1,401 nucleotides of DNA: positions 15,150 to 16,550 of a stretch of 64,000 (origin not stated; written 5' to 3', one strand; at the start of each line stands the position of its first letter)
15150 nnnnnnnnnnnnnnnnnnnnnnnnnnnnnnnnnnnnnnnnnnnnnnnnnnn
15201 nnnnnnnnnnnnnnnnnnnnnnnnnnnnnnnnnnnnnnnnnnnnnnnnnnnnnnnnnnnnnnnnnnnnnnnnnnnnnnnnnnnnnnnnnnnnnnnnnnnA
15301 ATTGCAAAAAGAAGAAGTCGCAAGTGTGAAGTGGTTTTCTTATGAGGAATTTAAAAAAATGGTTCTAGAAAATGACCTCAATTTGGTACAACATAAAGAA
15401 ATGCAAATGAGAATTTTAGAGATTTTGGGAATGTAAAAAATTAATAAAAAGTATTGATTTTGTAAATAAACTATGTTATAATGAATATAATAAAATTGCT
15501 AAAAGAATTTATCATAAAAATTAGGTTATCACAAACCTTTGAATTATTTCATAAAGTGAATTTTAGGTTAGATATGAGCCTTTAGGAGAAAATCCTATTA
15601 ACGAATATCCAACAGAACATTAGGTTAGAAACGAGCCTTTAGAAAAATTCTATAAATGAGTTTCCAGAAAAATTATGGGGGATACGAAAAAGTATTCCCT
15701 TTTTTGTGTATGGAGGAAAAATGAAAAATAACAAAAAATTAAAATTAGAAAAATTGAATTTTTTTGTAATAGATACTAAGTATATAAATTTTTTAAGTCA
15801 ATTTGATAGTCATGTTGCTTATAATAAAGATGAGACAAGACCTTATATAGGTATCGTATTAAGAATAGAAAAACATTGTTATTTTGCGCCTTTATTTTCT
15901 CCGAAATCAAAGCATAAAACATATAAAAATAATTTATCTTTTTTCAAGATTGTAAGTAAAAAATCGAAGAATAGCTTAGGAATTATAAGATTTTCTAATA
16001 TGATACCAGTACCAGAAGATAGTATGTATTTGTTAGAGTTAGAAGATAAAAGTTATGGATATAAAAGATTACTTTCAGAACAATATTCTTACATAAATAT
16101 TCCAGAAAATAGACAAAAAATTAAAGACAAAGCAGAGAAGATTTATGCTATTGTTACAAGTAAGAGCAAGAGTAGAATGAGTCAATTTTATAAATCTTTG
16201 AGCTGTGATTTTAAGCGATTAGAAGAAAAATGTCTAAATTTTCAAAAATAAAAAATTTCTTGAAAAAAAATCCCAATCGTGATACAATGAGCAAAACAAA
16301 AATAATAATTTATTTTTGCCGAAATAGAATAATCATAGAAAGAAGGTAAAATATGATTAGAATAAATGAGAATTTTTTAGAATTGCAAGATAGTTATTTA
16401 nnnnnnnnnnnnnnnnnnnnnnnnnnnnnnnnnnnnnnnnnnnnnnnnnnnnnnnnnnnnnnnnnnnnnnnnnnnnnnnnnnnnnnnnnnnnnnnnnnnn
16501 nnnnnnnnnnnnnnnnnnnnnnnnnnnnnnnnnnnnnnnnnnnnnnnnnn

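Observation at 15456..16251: Unannotated type III toxin-antitoxin locus: promoter, ToxI-like tandem RNA repeats, terminator, ToxN/AbiQ endoribonuclease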

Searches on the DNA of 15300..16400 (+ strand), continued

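Call 58: search_with_rna_model(model_id=R1, sources=[L001, L002, L003, L004, L005, L006, L007, L008, L009, L010, L011, L012, L013, L014, L015, L016, L017, L018, L019, L020, L021, L022, L023, L024, L025, L026, L027, L028, L029, L030, L031, L032, L033, L034, L035, L036, L037, L038, L039, L040, L041, L042, L043, L044, L045, L046, L047, L048, L049, L050, L051, L052, L053, L054, L055, L056, L057, L058, L059, L060, L061, L062, L063, L064, L065, L066, L067, L068, L069, L070, L071, L072, L073, L074, L075], max_evalue=0.01)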
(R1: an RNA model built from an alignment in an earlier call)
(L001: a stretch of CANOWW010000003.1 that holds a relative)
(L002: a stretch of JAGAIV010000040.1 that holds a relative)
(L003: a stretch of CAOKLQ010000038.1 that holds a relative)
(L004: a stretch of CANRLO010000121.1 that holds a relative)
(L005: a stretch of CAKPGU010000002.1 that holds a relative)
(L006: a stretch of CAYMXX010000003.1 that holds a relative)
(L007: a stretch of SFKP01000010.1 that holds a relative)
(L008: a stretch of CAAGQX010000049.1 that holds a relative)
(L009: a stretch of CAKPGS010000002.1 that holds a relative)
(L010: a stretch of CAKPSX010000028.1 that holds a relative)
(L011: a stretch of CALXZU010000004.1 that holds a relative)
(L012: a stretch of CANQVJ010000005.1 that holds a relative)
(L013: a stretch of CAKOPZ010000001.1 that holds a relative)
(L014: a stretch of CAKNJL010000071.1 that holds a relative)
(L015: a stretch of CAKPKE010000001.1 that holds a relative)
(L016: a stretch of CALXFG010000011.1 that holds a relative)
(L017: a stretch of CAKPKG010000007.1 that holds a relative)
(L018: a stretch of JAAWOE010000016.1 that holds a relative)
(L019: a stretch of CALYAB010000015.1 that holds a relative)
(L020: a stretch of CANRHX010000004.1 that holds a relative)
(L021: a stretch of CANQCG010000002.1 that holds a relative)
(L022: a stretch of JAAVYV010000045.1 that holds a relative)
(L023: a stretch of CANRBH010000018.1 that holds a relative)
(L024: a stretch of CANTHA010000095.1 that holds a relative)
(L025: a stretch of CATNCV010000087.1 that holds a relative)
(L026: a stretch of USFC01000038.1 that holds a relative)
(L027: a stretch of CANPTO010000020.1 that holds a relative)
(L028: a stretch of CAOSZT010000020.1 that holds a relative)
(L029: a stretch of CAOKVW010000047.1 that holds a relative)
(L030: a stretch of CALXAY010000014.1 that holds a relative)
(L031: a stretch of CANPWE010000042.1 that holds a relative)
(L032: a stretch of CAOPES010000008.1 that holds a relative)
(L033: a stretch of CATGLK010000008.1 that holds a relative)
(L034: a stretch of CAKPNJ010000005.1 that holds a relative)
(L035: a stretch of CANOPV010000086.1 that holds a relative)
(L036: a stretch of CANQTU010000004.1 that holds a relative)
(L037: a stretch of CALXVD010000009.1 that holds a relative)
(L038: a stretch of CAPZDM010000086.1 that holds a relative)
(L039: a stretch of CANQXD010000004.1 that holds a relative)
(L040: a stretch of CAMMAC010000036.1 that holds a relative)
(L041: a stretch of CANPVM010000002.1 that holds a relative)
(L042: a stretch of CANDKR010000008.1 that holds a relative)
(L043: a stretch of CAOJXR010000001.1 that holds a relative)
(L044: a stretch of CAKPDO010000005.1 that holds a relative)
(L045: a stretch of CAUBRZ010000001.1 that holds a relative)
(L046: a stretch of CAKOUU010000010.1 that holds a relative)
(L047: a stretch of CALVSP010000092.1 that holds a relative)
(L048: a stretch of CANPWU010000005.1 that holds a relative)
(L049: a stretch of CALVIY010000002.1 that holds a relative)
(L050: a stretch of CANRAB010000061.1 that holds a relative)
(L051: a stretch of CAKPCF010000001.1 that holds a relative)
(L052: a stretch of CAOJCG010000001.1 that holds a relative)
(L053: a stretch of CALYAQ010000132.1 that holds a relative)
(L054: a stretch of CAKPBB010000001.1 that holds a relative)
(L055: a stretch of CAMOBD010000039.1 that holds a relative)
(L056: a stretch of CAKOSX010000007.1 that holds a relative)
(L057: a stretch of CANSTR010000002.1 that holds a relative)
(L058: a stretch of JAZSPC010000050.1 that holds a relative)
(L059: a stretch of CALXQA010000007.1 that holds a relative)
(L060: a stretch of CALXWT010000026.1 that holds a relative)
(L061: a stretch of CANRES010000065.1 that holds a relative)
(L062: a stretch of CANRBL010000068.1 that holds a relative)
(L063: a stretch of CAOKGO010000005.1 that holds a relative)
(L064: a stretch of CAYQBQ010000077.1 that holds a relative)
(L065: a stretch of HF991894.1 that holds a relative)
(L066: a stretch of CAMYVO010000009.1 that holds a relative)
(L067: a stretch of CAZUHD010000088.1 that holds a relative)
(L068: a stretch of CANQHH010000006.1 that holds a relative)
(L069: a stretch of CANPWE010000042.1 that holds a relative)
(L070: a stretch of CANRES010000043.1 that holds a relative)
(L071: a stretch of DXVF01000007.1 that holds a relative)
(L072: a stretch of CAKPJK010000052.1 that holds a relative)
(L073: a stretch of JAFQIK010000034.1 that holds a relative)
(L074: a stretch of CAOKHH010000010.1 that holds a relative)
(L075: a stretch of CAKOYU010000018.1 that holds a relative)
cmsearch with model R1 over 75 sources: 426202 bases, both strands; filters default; matches with E-value up to 0.01: 198.
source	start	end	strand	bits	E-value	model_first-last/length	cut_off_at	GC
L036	2861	2914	+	71.5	7.8e-13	1-54/54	no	0.3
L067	2155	2208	+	71.1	9.5e-13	1-54/54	no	0.3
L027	2839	2896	+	69.6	2.1e-12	1-54/54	no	0.28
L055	2802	2859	+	69.6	2.1e-12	1-54/54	no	0.26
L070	2860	2913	+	69.4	2.4e-12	1-54/54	no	0.3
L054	2828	2884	+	69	2.9e-12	1-54/54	no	0.26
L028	2900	2953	+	68.7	3.3e-12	1-54/54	no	0.28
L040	147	204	+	68.7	3.4e-12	1-54/54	no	0.33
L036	2803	2860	+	68.5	3.7e-12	1-54/54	no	0.28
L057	2903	2957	+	68.2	4.3e-12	1-54/54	no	0.29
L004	1334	1390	+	68.2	4.4e-12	1-54/54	no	0.32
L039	2806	2862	+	68.2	4.4e-12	1-54/54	no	0.32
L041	2807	2863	+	68.2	4.4e-12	1-54/54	no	0.32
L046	2842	2899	+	68.2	4.4e-12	1-54/54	no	0.26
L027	2897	2950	+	68.1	4.6e-12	1-54/54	no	0.31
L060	2802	2858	+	68.1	4.6e-12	1-54/54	no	0.32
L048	2833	2890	+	68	5e-12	1-54/54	no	0.26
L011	2842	2899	+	67.9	5.1e-12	1-54/54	no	0.31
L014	186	243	+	67.9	5.1e-12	1-54/54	no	0.31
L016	2842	2899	+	67.9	5.1e-12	1-54/54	no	0.31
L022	2837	2894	+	67.9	5.1e-12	1-54/54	no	0.29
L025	2837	2894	+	67.9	5.1e-12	1-54/54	no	0.29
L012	2843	2900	+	67.9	5.1e-12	1-54/54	no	0.29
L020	2845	2902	+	67.9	5.1e-12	1-54/54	no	0.29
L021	2843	2900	+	67.9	5.1e-12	1-54/54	no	0.28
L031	2842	2899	+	67.9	5.1e-12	1-54/54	no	0.28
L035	2840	2897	+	67.9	5.1e-12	1-54/54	no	0.28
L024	171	224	+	67.9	5.2e-12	1-54/54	no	0.3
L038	201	256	+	67.7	5.8e-12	1-54/54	no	0.3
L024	113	170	+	67.6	5.9e-12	1-54/54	no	0.31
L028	2842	2899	+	67.6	5.9e-12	1-54/54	no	0.31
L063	2842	2899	+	67.6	5.9e-12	1-54/54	no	0.31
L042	2843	2900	+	67.6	5.9e-12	1-54/54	no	0.29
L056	2803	2860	+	67.6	5.9e-12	1-54/54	no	0.29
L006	2842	2899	+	67.6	6.1e-12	1-54/54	no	0.34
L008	2842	2899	+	67.6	6.1e-12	1-54/54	no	0.34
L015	2843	2900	+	67.6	6.1e-12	1-54/54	no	0.34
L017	2842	2899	+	67.6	6.1e-12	1-54/54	no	0.34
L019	2843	2900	+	67.6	6.1e-12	1-54/54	no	0.34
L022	2895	2949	+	67.5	6.4e-12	1-54/54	no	0.25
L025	2895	2949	+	67.5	6.4e-12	1-54/54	no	0.25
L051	2828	2884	+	67.3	6.9e-12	1-54/54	no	0.26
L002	2843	2899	+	67.1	7.8e-12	1-54/54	no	0.33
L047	2063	2120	+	67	8.1e-12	1-54/54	no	0.28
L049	2895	2952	+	67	8.1e-12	1-54/54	no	0.28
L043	2809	2866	+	67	8.3e-12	1-54/54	no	0.36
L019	2901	2954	+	66.8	9.1e-12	1-54/54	no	0.31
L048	2891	2944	+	66.8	9.1e-12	1-54/54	no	0.31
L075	2922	2979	+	66.8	9.3e-12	1-54/54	no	0.33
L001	2862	2916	+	66.8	9.3e-12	1-54/54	no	0.27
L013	2843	2900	+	66.6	1e-11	1-54/54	no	0.29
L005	2843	2900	+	66.5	1.1e-11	1-54/54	no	0.33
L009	2843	2901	+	66.5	1.1e-11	1-54/54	no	0.32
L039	2863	2915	+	66.3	1.2e-11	1-54/54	no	0.28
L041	2864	2916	+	66.3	1.2e-11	1-54/54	no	0.28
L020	2903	2955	+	66.3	1.2e-11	1-54/54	no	0.3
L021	2901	2953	+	66.3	1.2e-11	1-54/54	no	0.3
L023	810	862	+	66.3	1.2e-11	1-54/54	no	0.3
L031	2900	2952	+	66.3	1.2e-11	1-54/54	no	0.3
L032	2898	2949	+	66.2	1.2e-11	1-54/54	no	0.31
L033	2898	2949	+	66.2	1.2e-11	1-54/54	no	0.31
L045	2809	2866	+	66.1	1.3e-11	1-54/54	no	0.33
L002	2900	2952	+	66.1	1.3e-11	1-54/54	no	0.3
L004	1391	1443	+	66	1.4e-11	1-54/54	no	0.28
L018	2844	2900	+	65.7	1.6e-11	1-54/54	no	0.32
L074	2875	2928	+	65.7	1.6e-11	1-54/54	no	0.31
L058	2874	2926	+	65.7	1.6e-11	1-54/54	no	0.3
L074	2817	2874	+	65.5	1.8e-11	1-54/54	no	0.22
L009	2902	2954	+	65.4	1.9e-11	1-54/54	no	0.3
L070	2802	2859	+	65.3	2e-11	1-54/54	no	0.22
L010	1951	2008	+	65.2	2.1e-11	1-54/54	no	0.28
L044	2838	2895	+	65.2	2.1e-11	1-54/54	no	0.29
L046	2900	2951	+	65.2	2.1e-11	1-54/54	no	0.29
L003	2847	2904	+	65.2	2.2e-11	1-54/54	no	0.34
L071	2897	2951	+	65.1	2.2e-11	1-54/54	no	0.29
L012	2901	2954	+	65.1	2.2e-11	1-54/54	no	0.33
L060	2859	2913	+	65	2.4e-11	1-54/54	no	0.29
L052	2830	2885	+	65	2.4e-11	1-54/54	no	0.27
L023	752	809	+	64.9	2.5e-11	1-54/54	no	0.31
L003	2905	2957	+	64.9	2.5e-11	1-54/54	no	0.28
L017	2900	2951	+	64.7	2.8e-11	1-54/54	no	0.31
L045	2867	2918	+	64.7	2.8e-11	1-54/54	no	0.31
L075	2980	3031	+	64.7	2.8e-11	1-54/54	no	0.31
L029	2903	2955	+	64.6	2.8e-11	1-54/54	no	0.28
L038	257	309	+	64.5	3e-11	1-54/54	no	0.28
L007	302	353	+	64.5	3.1e-11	1-54/54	no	0.31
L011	2900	2951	+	64.5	3.1e-11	1-54/54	no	0.31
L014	244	295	+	64.5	3.1e-11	1-54/54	no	0.31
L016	2900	2951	+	64.5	3.1e-11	1-54/54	no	0.31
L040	205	256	+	64.5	3.1e-11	1-54/54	no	0.31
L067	2097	2154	+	64.5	3.1e-11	1-54/54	no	0.34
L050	1678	1735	+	64.1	3.6e-11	1-54/54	no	0.29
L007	243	301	+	64.1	3.7e-11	1-54/54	no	0.36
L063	2900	2953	+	64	4e-11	1-54/54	no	0.3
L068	2791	2848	+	63.9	4.2e-11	1-54/54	no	0.28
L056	2861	2914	+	63.8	4.3e-11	1-54/54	no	0.26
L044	2896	2948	+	63.7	4.6e-11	1-54/54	no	0.28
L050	1736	1788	+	63.6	4.9e-11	1-54/54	no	0.32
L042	2901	2952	+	63.5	5.2e-11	1-54/54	no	0.31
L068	2849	2901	+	63.4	5.3e-11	1-54/54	no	0.3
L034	2901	2953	+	63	6.5e-11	1-54/54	no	0.28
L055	2860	2911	+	62.9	6.9e-11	1-54/54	no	0.31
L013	2901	2953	+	62.6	8.3e-11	1-54/54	no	0.28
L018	2901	2953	+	62.3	9.5e-11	1-54/54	no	0.32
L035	2898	2951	+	62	1.1e-10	1-54/54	no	0.26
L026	2896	2948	+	61.8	1.3e-10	1-54/54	no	0.3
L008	2900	2951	+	61.6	1.4e-10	1-54/54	no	0.33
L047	2005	2062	+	61.5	1.4e-10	1-54/54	no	0.29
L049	2837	2894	+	61.5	1.4e-10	1-54/54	no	0.29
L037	2895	2952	+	61.1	1.8e-10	1-54/54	no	0.33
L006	2900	2951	+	60.8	2.1e-10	1-54/54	no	0.29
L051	2885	2936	+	60.7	2.2e-10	1-54/54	no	0.33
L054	2885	2936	+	60.7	2.2e-10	1-54/54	no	0.33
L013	2790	2842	+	60.4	2.6e-10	1-54/54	no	0.23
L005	2901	2952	+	60.2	2.9e-10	1-54/54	no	0.35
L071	2838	2896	+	60.1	3.1e-10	1-54/54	no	0.27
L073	2840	2890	+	60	3.1e-10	1-54/54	no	0.33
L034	2843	2900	+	59.9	3.3e-10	1-54/54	no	0.28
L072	1880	1933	+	59.8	3.5e-10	1-54/54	no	0.3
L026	2841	2895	+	59.8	3.6e-10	1-54/54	no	0.33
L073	2730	2781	+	59.8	3.6e-10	1-54/54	no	0.27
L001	2805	2861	+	59.4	4.4e-10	1-54/54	no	0.33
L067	2045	2096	+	59.2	4.8e-10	1-54/54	no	0.25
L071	2786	2837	+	59.2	4.9e-10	1-54/54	no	0.25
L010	2009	2060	+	59.1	5e-10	1-54/54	no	0.29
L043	2867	2918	+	58.9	5.8e-10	1-54/54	no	0.35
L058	2817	2873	+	58.3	7.9e-10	1-54/54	no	0.25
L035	2788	2839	+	58.1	8.7e-10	1-54/54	no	0.25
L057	2846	2902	+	57.9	9.6e-10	1-54/54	no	0.35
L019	2791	2842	+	57.8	1e-09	1-54/54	no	0.31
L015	2901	2952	+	57.8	1e-09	1-54/54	no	0.33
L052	2886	2942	+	57.4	1.2e-09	1-54/54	no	0.35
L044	2786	2837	+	57.3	1.3e-09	1-54/54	no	0.25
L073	2782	2839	+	57.1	1.4e-09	1-54/54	no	0.31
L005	2791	2842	+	57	1.5e-09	1-54/54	no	0.29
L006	2790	2841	+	57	1.5e-09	1-54/54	no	0.29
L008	2790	2841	+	57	1.5e-09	1-54/54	no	0.29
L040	95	146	+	57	1.5e-09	1-54/54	no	0.29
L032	2788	2839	+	56.9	1.6e-09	1-54/54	no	0.29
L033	2788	2839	+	56.9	1.6e-09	1-54/54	no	0.29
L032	2840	2897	+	56.6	1.9e-09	1-54/54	no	0.29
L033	2840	2897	+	56.6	1.9e-09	1-54/54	no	0.29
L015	2791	2842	+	56.5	2e-09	1-54/54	no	0.33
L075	2870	2921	+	56.5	2e-09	1-54/54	no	0.33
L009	2791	2842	+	56.4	2.1e-09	1-54/54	no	0.27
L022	2785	2836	+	56.2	2.3e-09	1-54/54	no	0.27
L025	2785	2836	+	56.2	2.3e-09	1-54/54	no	0.27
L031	2790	2841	+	56.1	2.5e-09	1-54/54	no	0.23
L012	2791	2842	+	55.8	2.9e-09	1-54/54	no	0.27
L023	700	751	+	55.8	2.9e-09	1-54/54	no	0.27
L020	2793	2844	+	55.3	3.6e-09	1-54/54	no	0.27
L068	2739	2790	+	55.3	3.6e-09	1-54/54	no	0.27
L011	2790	2841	+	55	4.3e-09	1-54/54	no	0.31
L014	134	185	+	55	4.3e-09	1-54/54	no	0.31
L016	2790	2841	+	55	4.3e-09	1-54/54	no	0.31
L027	2787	2838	+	54.5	5.7e-09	1-54/54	no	0.25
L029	2847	2902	+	54.3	6.4e-09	1-54/54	no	0.38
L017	2790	2841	+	54.2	6.7e-09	1-54/54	no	0.31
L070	2750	2801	+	54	7.2e-09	1-54/54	no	0.31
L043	2758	2808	+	53.9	7.5e-09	1-54/54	no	0.24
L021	2791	2842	+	53.6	9.1e-09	1-54/54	no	0.29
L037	2787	2838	+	53.5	9.3e-09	1-54/54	no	0.25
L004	1283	1333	+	53.5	9.4e-09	1-54/54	no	0.25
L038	150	200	+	53.3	1e-08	1-54/54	no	0.25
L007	192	242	+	53.2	1.1e-08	1-54/54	no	0.29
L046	2793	2841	+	52.7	1.4e-08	1-54/54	no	0.24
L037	2839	2894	+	52.7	1.4e-08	1-54/54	no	0.18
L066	2899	2952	+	52.7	1.4e-08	1-54/54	no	0.3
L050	1626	1677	+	52.5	1.6e-08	1-54/54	no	0.31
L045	2757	2808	+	52.4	1.7e-08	1-54/54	no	0.27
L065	2898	2949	+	51.6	2.5e-08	1-54/54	no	0.23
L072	1829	1879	+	51.3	3e-08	1-54/54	no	0.25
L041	2756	2806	+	51.1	3.2e-08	1-54/54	no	0.22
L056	2753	2802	+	50.8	3.9e-08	1-54/54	no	0.24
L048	2781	2832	+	50.3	4.9e-08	1-54/54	no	0.29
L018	2795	2843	+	49.7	6.7e-08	1-54/54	no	0.27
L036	2752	2802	+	48.9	1e-07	1-54/54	no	0.24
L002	2791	2842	+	47.4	2.3e-07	1-54/54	no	0.35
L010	1902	1950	+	47.4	2.3e-07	1-54/54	no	0.24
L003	2796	2846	+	46.2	4.2e-07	1-54/54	no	0.24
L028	2791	2841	+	46.2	4.2e-07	1-54/54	no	0.24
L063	2791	2841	+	46.2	4.2e-07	1-54/54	no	0.24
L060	2748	2801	+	46.2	4.4e-07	1-54/54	no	0.26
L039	2755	2805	+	45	8e-07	1-54/54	no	0.31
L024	62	112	+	42.3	3.3e-06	1-54/54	no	0.25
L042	2791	2842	+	40.8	7e-06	1-54/54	no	0.31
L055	2751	2801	+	40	1.1e-05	1-54/54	no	0.37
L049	2784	2834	+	36.9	5.5e-05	1-54/54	no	0.18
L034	2792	2842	+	36.2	7.9e-05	1-54/54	no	0.35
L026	2788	2840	+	35.2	0.00013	1-54/54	no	0.28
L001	2763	2804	+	34.8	0.00017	1-54/54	no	0.24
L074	2768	2816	+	34.7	0.00018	1-54/54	no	0.29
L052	2787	2829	+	33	0.00042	1-54/54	no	0.33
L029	2802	2846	+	28.8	0.0037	1-54/54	no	0.29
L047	1949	2002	+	28.8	0.0038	1-54/54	no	0.19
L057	2804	2845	+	27.7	0.0065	1-54/54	no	0.29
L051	2781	2827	+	27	0.0094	1-54/54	no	0.26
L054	2781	2827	+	27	0.0094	1-54/54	no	0.26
